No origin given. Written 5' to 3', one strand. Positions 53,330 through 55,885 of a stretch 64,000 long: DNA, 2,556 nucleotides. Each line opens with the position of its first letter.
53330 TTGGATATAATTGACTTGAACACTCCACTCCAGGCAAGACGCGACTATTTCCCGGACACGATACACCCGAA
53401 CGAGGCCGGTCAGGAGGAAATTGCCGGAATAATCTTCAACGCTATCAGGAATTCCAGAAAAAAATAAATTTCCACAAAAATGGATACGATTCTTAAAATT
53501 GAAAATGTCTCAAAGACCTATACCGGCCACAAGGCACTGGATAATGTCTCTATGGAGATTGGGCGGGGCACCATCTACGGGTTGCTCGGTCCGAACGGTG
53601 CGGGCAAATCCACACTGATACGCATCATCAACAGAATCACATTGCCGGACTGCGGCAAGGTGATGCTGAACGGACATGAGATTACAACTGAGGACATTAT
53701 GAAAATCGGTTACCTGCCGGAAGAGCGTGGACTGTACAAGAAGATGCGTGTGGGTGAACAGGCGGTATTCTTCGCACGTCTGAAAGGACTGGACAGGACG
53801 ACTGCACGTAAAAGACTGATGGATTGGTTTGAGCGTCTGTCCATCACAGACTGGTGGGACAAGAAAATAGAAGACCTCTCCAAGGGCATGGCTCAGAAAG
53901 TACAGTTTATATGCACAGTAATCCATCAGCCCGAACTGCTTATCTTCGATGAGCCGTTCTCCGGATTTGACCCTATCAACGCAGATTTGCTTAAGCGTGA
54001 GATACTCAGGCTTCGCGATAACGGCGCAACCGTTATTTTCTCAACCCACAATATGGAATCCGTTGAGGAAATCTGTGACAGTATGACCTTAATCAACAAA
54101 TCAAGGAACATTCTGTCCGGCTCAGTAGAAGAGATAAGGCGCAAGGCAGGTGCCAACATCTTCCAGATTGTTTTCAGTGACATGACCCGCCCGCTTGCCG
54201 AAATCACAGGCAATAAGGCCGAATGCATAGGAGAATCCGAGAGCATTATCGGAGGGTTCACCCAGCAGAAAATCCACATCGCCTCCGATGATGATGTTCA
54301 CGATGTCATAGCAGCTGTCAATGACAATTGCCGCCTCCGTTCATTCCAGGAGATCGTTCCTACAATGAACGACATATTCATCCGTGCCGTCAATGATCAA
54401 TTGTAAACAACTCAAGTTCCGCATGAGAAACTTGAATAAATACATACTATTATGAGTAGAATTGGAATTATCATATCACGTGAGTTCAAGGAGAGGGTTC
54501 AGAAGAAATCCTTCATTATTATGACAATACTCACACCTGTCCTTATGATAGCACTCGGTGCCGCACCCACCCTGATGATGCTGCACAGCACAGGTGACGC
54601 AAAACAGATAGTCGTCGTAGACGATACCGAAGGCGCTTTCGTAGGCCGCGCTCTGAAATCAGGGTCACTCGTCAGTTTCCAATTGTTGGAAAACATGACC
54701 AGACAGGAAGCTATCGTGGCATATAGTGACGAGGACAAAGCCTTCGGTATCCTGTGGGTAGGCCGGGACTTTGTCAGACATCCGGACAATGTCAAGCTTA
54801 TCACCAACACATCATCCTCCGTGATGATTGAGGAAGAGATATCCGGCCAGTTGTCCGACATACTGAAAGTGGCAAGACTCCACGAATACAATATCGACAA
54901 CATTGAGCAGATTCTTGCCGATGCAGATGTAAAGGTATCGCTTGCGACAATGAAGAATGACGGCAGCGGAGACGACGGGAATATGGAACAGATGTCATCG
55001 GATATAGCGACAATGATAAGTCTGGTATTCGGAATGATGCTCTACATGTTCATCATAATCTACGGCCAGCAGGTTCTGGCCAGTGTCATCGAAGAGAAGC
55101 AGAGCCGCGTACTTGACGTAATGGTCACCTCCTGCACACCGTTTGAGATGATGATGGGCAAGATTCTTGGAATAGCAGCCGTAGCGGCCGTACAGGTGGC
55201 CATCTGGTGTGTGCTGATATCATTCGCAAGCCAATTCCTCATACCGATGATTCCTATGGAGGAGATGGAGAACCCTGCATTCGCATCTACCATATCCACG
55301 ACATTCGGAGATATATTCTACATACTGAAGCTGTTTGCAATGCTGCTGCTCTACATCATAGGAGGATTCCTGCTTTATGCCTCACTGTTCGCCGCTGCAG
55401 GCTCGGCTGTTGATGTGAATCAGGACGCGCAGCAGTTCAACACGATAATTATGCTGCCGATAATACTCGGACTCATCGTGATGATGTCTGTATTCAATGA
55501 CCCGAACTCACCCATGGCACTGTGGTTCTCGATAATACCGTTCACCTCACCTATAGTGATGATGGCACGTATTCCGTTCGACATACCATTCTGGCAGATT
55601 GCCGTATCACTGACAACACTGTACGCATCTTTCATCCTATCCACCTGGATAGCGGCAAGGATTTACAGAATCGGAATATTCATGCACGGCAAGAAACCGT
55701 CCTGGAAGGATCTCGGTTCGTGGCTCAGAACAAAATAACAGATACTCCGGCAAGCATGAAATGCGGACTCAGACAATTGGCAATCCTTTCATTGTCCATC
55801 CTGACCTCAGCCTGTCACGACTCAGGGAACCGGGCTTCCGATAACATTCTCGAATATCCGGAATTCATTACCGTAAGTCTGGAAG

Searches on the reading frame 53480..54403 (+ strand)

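Call 70: search_protein_families(library=pfam, proteins=[window:53480-54403:+], max_evalue=0.01)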
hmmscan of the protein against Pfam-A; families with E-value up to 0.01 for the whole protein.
window:53480-54403:+ (308 aa): 4 families
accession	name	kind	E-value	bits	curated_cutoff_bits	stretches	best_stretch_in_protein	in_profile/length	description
PF00005.33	ABC_tran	-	1.7e-29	103.6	25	1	20-160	1-136/137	ABC transporter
PF13304.12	AAA_21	-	8e-13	49.6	27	2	130-194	235-302/304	AAA domain, putative AbiEii toxin, Type IV TA system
PF13732.12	DrrA1-3_C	-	8.7e-13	49.2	27.4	1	214-304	1-81/81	ATP-binding protein DrrA1-3-like, C-terminal domain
PF13555.12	AAA_29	-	0.0013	18.9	27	1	21-56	13-48/61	P-loop containing region of AAA domain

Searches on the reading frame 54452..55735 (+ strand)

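Call 70: search_protein_families(library=pfam, proteins=[window:54452-55735:+], max_evalue=0.01)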
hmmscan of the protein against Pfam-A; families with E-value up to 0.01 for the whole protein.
window:54452-55735:+ (428 aa): 1 family
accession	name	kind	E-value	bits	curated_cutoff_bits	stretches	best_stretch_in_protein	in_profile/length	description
PF12698.13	ABC2_membrane_3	-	1.5e-47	162.8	31.6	1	19-402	1-346/347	ABC-2 family transporter protein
